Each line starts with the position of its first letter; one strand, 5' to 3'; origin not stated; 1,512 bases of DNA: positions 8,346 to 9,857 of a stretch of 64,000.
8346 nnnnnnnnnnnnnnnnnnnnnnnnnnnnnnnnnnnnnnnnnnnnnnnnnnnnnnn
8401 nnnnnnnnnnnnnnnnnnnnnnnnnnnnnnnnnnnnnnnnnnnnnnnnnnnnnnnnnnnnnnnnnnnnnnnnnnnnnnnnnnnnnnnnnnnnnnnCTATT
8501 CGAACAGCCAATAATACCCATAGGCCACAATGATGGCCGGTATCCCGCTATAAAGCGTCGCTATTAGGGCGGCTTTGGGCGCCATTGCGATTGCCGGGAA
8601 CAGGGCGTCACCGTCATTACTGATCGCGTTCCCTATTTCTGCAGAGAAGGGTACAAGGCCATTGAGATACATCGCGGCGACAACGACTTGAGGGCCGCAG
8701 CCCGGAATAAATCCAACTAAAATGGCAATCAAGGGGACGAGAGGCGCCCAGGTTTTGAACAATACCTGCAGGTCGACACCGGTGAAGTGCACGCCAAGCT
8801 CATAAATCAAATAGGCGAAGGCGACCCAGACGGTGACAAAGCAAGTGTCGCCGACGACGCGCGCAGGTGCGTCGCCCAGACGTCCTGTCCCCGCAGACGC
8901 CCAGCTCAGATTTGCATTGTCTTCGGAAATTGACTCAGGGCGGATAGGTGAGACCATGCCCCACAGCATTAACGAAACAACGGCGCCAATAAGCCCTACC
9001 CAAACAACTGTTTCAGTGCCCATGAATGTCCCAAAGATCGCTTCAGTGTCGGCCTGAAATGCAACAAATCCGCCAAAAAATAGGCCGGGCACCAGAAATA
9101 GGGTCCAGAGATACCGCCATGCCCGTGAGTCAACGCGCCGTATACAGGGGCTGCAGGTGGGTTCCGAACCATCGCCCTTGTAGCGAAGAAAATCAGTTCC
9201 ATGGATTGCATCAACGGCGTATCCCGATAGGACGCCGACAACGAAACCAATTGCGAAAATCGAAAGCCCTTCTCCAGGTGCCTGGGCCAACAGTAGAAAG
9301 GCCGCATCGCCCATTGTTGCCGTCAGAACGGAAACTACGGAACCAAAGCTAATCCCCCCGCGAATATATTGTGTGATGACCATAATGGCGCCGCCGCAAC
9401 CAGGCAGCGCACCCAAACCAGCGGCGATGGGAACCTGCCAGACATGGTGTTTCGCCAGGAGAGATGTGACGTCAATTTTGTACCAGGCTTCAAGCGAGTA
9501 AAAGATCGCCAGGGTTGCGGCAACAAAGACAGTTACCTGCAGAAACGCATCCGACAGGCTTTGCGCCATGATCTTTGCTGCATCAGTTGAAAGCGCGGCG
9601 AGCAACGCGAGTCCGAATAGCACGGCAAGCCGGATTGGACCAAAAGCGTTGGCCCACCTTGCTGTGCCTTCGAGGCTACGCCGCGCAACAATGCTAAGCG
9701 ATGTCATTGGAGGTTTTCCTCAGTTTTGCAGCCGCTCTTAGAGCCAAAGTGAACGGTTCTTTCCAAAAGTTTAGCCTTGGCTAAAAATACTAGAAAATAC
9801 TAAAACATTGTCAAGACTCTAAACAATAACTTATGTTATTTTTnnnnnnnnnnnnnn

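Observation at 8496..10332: MntR-type regulator divergent from an internally duplicated membrane protein, with a palindromic operator between them. Candidate manganese transporter.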

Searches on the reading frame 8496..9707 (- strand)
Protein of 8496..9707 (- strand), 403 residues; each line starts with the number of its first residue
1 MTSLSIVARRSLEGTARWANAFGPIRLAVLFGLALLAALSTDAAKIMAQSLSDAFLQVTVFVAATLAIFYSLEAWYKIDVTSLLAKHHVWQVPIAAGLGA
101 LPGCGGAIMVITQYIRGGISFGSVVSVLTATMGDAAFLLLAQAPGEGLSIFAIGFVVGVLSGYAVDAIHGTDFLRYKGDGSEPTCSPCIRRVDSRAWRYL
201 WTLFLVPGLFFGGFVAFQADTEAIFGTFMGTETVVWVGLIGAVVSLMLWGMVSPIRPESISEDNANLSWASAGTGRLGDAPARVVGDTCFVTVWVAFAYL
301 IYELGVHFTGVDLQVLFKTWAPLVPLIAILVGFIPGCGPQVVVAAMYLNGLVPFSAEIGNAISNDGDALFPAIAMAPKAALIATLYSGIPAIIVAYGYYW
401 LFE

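Call 3: search_protein_families(library=pfam, proteins=[window:8496-9707:-], max_evalue=0.01)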
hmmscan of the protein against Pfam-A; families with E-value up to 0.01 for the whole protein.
window:8496-9707:- (403 aa): 1 family
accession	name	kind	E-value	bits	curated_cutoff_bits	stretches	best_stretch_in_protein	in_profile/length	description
PF11449.14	ArsP_2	-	1.6e-129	432.6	32.5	1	44-402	3-359/359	Putative, 10TM heavy-metal exporter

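Call 4: search_protein_families(library=ncbifam, proteins=[window:8496-9707:-], max_evalue=0.01)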
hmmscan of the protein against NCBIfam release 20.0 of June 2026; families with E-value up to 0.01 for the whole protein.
window:8496-9707:- (403 aa): 1 family
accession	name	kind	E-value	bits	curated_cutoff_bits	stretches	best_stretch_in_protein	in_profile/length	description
NF037962.1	arsenic_eff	subfamily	8.1e-65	219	100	1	53-395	1-287/287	arsenic efflux protein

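Call 6: search_solved_structures(query=window:8496-9707:-, max_evalue=1)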
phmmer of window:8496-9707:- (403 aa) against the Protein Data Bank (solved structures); distinct sequences matched with E-value up to 1: 0.

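Call 13: find_homologous_proteins(query=window:8496-9707:-, max_evalue=0.00001)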
Query window:8496-9707:- (403 aa): 7376 proteins with E <= 0.00001 among 8000 candidates; the best 120 are listed.
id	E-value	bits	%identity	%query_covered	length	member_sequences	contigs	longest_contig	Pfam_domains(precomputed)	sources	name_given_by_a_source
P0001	8.7e-260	880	100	100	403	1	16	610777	PF11449.15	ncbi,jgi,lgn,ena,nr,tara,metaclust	ncbi:MAG: hypothetical protein CMM52_07315 [Rhodospirillaceae bacterium]|nr:hypothetical protein [Rh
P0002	5.8e-239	811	91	100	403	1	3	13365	PF11449.15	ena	-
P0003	4.2e-237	805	90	100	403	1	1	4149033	PF11449.15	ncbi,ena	-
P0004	1.3e-234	797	89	100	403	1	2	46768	PF11449.15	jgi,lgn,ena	-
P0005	2.0e-234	796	89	100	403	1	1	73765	PF11449.15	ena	-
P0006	2.7e-233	793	89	100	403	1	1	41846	PF11449.15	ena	-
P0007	5.2e-233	792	88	100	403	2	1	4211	PF11449.15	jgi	jgi:hypothetical protein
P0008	5.9e-233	791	88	100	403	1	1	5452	PF11449.15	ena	-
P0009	2.3e-230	783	87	100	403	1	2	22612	PF11449.15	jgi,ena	-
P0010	2.0e-228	777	88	100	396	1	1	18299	PF11449.15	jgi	-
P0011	1.9e-225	767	86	100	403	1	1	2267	PF11449.15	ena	-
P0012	2.1e-225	767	86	100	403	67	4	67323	PF11449.15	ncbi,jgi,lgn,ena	ncbi:MAG: putative manganese transporter [Alphaproteobacteria bacterium]|jgi:hypothetical protein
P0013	6.0e-219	745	84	100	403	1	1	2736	PF11449.15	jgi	-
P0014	1.4e-215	734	83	100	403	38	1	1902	PF11449.15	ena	-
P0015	4.3e-214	729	82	100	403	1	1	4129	PF11449.15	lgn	-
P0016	2.2e-209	714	80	100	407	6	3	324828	PF11449.15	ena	-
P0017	1.8e-207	708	79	100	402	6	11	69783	PF11449.15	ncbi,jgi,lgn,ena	-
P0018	3.6e-204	697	81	100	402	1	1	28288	PF11449.15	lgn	-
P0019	1.3e-202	692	79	100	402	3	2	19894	PF11449.15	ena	-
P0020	2.2e-201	688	79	100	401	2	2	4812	PF11449.15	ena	-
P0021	4.1e-201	687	78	100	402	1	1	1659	PF11449.15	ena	-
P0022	6.1e-201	686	79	100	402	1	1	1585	PF11449.15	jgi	jgi:hypothetical protein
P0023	1.3e-200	685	79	100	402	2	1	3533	PF11449.15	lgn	-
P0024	1.9e-200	684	77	100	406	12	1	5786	PF11449.15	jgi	jgi:hypothetical protein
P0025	2.6e-200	684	78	100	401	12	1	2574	PF11449.15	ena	-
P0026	1.1e-199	682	79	100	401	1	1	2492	PF11449.15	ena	-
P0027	4.4e-199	680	78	100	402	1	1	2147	PF11449.15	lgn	-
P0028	4.7e-199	680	78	100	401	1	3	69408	PF11449.15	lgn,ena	-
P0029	4.9e-199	680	76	100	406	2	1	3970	PF11449.15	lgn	-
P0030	5.3e-199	680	78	100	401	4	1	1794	PF11449.15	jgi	-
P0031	8.4e-199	679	77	100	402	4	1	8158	PF11449.15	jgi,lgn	-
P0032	8.8e-199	679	78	100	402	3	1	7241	PF11449.15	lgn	-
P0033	6.5e-198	676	77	100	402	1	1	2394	PF11449.15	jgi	-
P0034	1.6e-197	675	78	100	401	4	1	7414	PF11449.15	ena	-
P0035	2.8e-196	671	77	100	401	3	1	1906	PF11449.15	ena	-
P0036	1.5e-195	668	76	100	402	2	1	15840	PF11449.15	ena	-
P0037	1.8e-195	668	77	100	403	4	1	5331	PF11449.15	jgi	jgi:hypothetical protein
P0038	4.3e-195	667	74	100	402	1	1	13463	PF11449.15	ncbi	-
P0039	7.2e-195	666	75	100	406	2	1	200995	PF11449.15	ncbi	-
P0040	2.2e-194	664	75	100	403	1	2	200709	PF11449.15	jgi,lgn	jgi:hypothetical protein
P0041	1.1e-193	662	79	94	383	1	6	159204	PF11449.15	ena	-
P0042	1.5e-192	658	74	100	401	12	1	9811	PF11449.15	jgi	-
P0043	3.1e-190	651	74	100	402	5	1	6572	PF11449.15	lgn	-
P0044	3.8e-190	651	75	100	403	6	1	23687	PF11449.15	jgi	-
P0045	6.2e-190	650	74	100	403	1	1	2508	PF11449.15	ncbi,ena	-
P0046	8.1e-190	649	73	100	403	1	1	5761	PF11449.15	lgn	-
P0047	8.4e-190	649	74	100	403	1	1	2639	PF11449.15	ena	-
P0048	2.3e-189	648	74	100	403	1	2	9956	PF11449.15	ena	-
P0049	3.2e-189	647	75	100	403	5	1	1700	PF11449.15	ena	-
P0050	3.8e-189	647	74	100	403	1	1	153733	PF11449.15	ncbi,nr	ncbi:MAG: putative manganese transporter [Pseudomonadota bacterium]|nr:putative manganese transporte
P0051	4.3e-189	647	74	100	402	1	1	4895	PF11449.15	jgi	jgi:hypothetical protein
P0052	5.8e-189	647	74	100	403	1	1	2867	PF11449.15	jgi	-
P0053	8.9e-189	646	74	100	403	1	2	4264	PF11449.15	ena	-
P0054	7.0e-187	640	74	100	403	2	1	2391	PF11449.15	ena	-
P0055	5.8e-186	637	73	100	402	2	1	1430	PF11449.15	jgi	-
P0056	9.2e-186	636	71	100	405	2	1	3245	PF11449.15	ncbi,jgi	ncbi:MAG: putative manganese transporter [Alphaproteobacteria bacterium]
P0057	9.5e-185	633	73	100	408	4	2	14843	PF11449.15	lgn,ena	-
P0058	1.3e-184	632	71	100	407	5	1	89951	PF11449.15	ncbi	-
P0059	2.1e-182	625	71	100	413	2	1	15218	PF11449.15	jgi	jgi:hypothetical protein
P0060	2.3e-181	622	70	100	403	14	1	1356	PF11449.15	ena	-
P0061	2.5e-181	621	70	100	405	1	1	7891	PF11449.15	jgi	-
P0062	1.5e-180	619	70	100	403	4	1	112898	PF11449.15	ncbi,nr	ncbi:MAG: hypothetical protein CMM37_12060 [Rhodospirillaceae bacterium]|nr:hypothetical protein [Rh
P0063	1.6e-180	619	70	100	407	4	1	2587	PF11449.15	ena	-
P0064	2.1e-180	618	70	100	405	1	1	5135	PF11449.15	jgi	-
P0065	3.5e-180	618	70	100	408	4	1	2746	PF11449.15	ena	-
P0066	1.5e-179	616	72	100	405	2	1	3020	PF11449.15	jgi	jgi:hypothetical protein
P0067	1.0e-177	610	70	100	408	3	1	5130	PF11449.15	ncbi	-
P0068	1.0e-176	606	68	100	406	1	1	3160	PF11449.15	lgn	-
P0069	5.2e-176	604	69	100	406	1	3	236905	PF11449.15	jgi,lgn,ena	jgi:hypothetical protein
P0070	3.0e-174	598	68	100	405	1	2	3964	PF11449.15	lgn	-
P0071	5.9e-172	591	70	96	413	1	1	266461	PF11449.15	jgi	jgi:hypothetical protein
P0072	6.4e-169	581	69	100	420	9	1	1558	PF11449.15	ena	-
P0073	1.4e-168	579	68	96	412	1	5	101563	PF11449.15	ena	-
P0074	3.2e-167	575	68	100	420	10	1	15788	PF11449.15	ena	-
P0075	1.1e-166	573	68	100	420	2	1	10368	PF11449.15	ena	-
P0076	8.4e-166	570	67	96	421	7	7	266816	PF11449.15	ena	-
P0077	1.5e-163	563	67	100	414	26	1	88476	PF11449.15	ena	-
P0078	2.7e-162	559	66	95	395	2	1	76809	PF11449.15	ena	-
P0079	8.5e-150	518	79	73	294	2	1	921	PF11449.15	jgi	jgi:hypothetical protein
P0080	1.5e-149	517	64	94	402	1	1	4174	PF11449.15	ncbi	-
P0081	1.5e-146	507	61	100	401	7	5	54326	PF11449.15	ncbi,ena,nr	ncbi:MAG: hypothetical protein CMM44_01295 [Rhodospirillaceae bacterium]|nr:hypothetical protein [Rh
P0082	8.1e-144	498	61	94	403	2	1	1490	PF11449.15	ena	-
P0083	3.8e-143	496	62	94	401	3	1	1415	PF11449.15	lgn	-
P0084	1.0e-142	494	60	100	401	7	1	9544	PF11449.15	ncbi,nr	ncbi:MAG: putative manganese transporter [Pseudomonadota bacterium]|nr:putative manganese transporte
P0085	4.6e-142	492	59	94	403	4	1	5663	PF11449.15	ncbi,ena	-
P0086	4.7e-142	492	59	100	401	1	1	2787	PF11449.15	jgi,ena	-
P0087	7.2e-141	488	59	100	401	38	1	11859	PF11449.15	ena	-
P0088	1.8e-138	480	58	100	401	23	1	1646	PF11449.15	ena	-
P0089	8.1e-136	472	60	94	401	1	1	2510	PF11449.15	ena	-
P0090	7.1e-135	468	58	100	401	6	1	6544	PF11449.15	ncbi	-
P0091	4.6e-131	456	-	-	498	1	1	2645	PF11449.15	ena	-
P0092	1.3e-130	454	72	73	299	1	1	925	PF11449.15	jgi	jgi:hypothetical protein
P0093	7.2e-130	452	55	100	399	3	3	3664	PF11449.15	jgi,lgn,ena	-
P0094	3.1e-129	450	58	93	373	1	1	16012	PF11449.15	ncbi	-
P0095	1.0e-127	445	55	100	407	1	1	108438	PF11449.15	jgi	jgi:hypothetical protein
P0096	1.9e-124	434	56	90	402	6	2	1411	PF11449.15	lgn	-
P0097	3.0e-124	434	54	100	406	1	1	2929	PF11449.15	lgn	-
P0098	7.0e-124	432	53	100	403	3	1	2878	PF11449.15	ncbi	-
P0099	1.1e-123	432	53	100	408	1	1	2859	PF11449.15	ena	-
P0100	4.9e-123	429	54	100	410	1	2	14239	PF11449.15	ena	-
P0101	9.3e-123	429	53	100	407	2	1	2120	PF11449.15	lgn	-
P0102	9.6e-123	429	53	94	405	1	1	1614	PF11449.15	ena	-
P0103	9.5e-122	425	53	100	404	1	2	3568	PF11449.15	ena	-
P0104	2.0e-121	424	55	90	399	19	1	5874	PF11449.15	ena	-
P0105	2.4e-121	424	74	61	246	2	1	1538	PF11449.15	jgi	jgi:hypothetical protein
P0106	2.7e-121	424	54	90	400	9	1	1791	PF11449.15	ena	-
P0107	5.3e-121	423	52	100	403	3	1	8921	PF11449.15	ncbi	-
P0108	3.0e-120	420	54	100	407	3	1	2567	PF11449.15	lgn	-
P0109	5.1e-120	420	54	96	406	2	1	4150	PF11449.15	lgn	-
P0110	5.8e-119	416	50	100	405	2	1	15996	PF11449.15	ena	-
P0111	5.8e-119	416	53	100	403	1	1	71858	PF11449.15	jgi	jgi:hypothetical protein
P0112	6.9e-119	416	54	100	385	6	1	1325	PF11449.15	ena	-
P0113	1.2e-118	415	56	89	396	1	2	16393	PF11449.15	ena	-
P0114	1.7e-118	415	53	100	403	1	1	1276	PF11449.15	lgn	-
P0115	1.2e-117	412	54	100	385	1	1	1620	PF11449.15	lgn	-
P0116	3.8e-117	410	55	90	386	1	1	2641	PF11449.15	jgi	jgi:hypothetical protein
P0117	4.4e-116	407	52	100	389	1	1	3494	PF11449.15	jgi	jgi:hypothetical protein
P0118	4.7e-116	407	51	100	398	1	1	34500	PF11449.15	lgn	-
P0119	1.7e-115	405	51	100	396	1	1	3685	PF11449.15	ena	-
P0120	1.3e-114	402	50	100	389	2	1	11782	PF11449.15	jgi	jgi:hypothetical protein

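Call 18: search_dna_similar(query=window:8496-9707:-, collection=plasmids, mode=protein, max_rows=25)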
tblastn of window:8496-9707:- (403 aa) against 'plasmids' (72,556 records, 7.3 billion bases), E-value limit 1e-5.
Records with a match: 11; places in all: 11; records where one place covers at least 80% of the query: 5.
Best place of each record, by identity: <60% 11.
By first word of the organism name: Photobacterium 5; Natribaculum 2; Halorussus 1; Natronorubrum 1; Halarchaeum 1; Salarchaeum 1.
By predicted mobility (MOB-suite, as given by PLSDB): non-mobilizable 7; conjugative 4.
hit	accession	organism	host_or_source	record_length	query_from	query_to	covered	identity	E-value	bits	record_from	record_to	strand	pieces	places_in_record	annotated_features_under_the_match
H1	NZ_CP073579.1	Photobacterium sp. GJ3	-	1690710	45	403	89%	45.2%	2e-61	221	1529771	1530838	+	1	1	record has no annotation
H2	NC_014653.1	Photobacterium damselae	diseased Psetta maxima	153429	45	403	89%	42.1%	5e-56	206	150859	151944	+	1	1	putative manganese transporter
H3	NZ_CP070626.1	Photobacterium damselae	Turbot fish farm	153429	45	403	89%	42.1%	5e-56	206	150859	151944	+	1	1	putative manganese transporter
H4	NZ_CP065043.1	Photobacterium damselae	Seriola lalandi,cell culture,caudal ...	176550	45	403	89%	41.4%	1e-56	207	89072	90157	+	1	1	putative manganese transporter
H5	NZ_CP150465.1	Photobacterium damselae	Lateolabrax maculatus,cell culture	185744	45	403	89%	41.1%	1e-55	204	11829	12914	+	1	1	putative manganese transporter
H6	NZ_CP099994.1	Halorussus salilacus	cell culture,Substrate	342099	42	402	75%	41.7%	2e-10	131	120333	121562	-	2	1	putative manganese transporter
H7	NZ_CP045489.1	Natronorubrum aibiense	single cell,Xinjiang Aibi Salt Lake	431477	45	401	76%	39.1%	2e-15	153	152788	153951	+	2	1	putative manganese transporter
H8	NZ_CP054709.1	Halarchaeum sp. CBA1220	solar salt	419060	42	401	60%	45.0%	2e-15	149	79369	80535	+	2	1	putative manganese transporter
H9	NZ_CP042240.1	Salarchaeum sp. JOR-1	Brine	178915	42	400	59%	43.9%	6e-14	140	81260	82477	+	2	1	putative manganese transporter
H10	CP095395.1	Natribaculum longum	cell culture,saline soil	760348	42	401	60%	43.3%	5e-14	142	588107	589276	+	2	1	none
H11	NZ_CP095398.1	Natribaculum luteum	cell culture,brine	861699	42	401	60%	43.3%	5e-14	142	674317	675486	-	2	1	putative manganese transporter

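Call 19: get_annotated_region(hit=H2, flank=4000)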
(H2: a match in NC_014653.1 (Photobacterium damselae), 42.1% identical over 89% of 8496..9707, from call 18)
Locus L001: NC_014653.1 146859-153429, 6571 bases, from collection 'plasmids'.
description: Photobacterium damselae subsp. damselae plasmid pPHDD1, complete sequence
organism: Photobacterium damselae (NCBI taxid 85581)
taxonomy: Bacteria; Pseudomonadota; Gammaproteobacteria; Vibrionales; Vibrionaceae; Photobacterium; Photobacterium damselae
host: -; source: diseased Psetta maxima; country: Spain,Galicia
typing (MOB-suite, as given by PLSDB): conjugative; replicon rep_cluster_1313; relaxase MOBF; mating-pair formation MPF_F
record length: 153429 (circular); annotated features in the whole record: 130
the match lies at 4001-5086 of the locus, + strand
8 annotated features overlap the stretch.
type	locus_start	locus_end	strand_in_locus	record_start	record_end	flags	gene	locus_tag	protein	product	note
CDS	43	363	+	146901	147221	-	-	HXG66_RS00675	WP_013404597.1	type II toxin-antitoxin system RelE/ParE family toxin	-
CDS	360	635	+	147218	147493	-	-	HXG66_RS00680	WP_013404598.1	helix-turn-helix transcriptional regulator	-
CDS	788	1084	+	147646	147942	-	-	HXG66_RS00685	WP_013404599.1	hypothetical protein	-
CDS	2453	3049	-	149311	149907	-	-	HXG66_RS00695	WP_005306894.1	DJ-1/PfpI family protein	-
CDS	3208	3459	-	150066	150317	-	-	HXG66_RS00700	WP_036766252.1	hypothetical protein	-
CDS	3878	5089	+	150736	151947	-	-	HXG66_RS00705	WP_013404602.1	putative manganese transporter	-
CDS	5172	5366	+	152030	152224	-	-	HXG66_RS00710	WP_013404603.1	hypothetical protein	-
CDS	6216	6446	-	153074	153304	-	-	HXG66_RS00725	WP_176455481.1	hypothetical protein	-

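Call 21: find_related_loci(query=A1, collection=genome_contigs, flank=3000)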
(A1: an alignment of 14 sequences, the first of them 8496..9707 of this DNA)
Query A1 (403 aa) in genome_contigs; peptide patterns used: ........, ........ (x = any residue, [..] = any of these).
600 stretches matched a pattern (row limit reached: there are more); 573 encode a relative of the query (tblastn E <= 1e-3); the best 80 are kept; 80 distinct loci.
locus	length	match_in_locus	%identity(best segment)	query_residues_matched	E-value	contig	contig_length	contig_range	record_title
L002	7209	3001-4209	89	1-403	0e+0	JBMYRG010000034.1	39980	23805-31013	MAG: Alphaproteobacteria bacterium isolate ME_XS_2303_bin_60 ME_XS_2303_bin_60_34, whole genome shotgun sequence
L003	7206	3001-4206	79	1-403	0e+0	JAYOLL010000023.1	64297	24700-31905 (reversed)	MAG: Rhodospirillales bacterium isolate 139571_S172_metabat_bins_sspec.tsv.033 NODE_340_length_64297_cov_10.440039, whol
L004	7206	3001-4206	78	1-403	0e+0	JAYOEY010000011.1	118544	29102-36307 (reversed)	MAG: Rhodospirillales bacterium isolate 139552_S154_concoct_bins.tsv.156 NODE_109_length_118544_cov_24.671733, whole gen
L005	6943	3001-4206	79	1-403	0e+0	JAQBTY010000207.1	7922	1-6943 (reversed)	MAG: Proteobacteria bacterium isolate casp150-mb.13 NODE_22804_length_7922_cov_0.081427, whole genome shotgun sequence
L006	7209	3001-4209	74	1-403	0e+0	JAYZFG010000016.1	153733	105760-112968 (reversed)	MAG: Pseudomonadota bacterium isolate XB_MAG160 DB_MAG160_0016, whole genome shotgun sequence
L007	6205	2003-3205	75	1-403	0e+0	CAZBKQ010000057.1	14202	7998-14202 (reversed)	MAG TPA_asm: uncultured Rhodospirillaceae bacterium isolate SRP134809_co1_146 genome assembly, contig: NODE_8296_length_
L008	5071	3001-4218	76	1-403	0e+0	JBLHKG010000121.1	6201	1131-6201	MAG: Alphaproteobacteria bacterium isolate 3300054698_176 Ga0535670_0029491, whole genome shotgun sequence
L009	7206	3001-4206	74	1-403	0e+0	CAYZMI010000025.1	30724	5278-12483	MAG TPA_asm: uncultured Rhodospirillaceae bacterium isolate SRP092796_co3_657 genome assembly, contig: NODE_2149_length_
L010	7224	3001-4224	73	1-403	0e+0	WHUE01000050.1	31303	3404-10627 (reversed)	MAG: Alphaproteobacteria bacterium isolate Dino_bin58 NODE_50_length_31303_cov_13.199661, whole genome shotgun sequence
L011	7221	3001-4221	71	1-403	0e+0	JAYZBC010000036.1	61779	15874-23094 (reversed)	MAG: Pseudomonadota bacterium isolate XB_MAG1198 DB_MAG1198_0036, whole genome shotgun sequence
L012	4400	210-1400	68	3-403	1e-162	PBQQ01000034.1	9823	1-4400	MAG: Gammaproteobacteria bacterium isolate NP980 7640, whole genome shotgun sequence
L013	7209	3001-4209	90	1-403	0e+0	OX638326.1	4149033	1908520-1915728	MAG: uncultured Alphaproteobacteria bacterium isolate 36580269-0a0b-41f5-a0f3-8f7859907d82 genome assembly, chromosome:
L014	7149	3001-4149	57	22-403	3e-136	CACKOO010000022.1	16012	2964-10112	MAG: Hydrogenophilales bacterium isolate AG-457-B16 genome assembly, contig: AG-457-B16_NODE_22, whole genome shotgun se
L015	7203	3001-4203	58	1-403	2e-128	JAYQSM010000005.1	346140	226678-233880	MAG: Rhodospirillaceae bacterium isolate SD3109_NP_metabta_bins_sspec.tsv.257 contig_19154_pilon, whole genome shotgun s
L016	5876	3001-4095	55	40-403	7e-126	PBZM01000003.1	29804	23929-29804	MAG: Gammaproteobacteria bacterium isolate NP1472 54530, whole genome shotgun sequence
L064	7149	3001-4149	47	15-403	3e-102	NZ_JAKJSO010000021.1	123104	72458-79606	Photobacterium kagoshimensis strain JAMM2471 JAMM2471_scaffold_13, whole genome shotgun sequence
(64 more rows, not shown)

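Call 37: predict_structure(alignment_id=A1)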
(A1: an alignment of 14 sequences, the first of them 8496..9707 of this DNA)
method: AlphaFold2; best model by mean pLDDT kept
length: 403 residues; sequences in the alignment: 14
mean_pLDDT: 73.1   pTM: 0.74
mean pLDDT of the five models: 73.1, 65.9, 65.1, 57.2, 56.5
residues with pLDDT >= 90: 17; 70-90: 267; 50-70: 64; < 50: 55
segments of 3 or more residues with pLDDT < 50: 1-22, 178-188, 256-277
pLDDT, mean of each block of 10 residues (from residue 1): 28 36 65 85 86 83 80 71 75 86 74 74 87 74 84 90 89 62 46 74 85 80 82 86 79 49 36 45 71 76 79 72 84 72 83 87 65 67 83 90 86
secondary structure, 60 per line:
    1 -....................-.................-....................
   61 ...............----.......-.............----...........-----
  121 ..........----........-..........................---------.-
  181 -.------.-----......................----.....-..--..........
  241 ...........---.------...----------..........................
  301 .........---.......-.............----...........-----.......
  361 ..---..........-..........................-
elements in order: H2-21 H23-39 H41-75 H80-86 H88-100 H105-115 H121-130 H135-142 H144-169 H195-216 H221-225 H233-251 H275-309 H313-319 H321-333 H338-348 H354-362 H366-375 H377-402
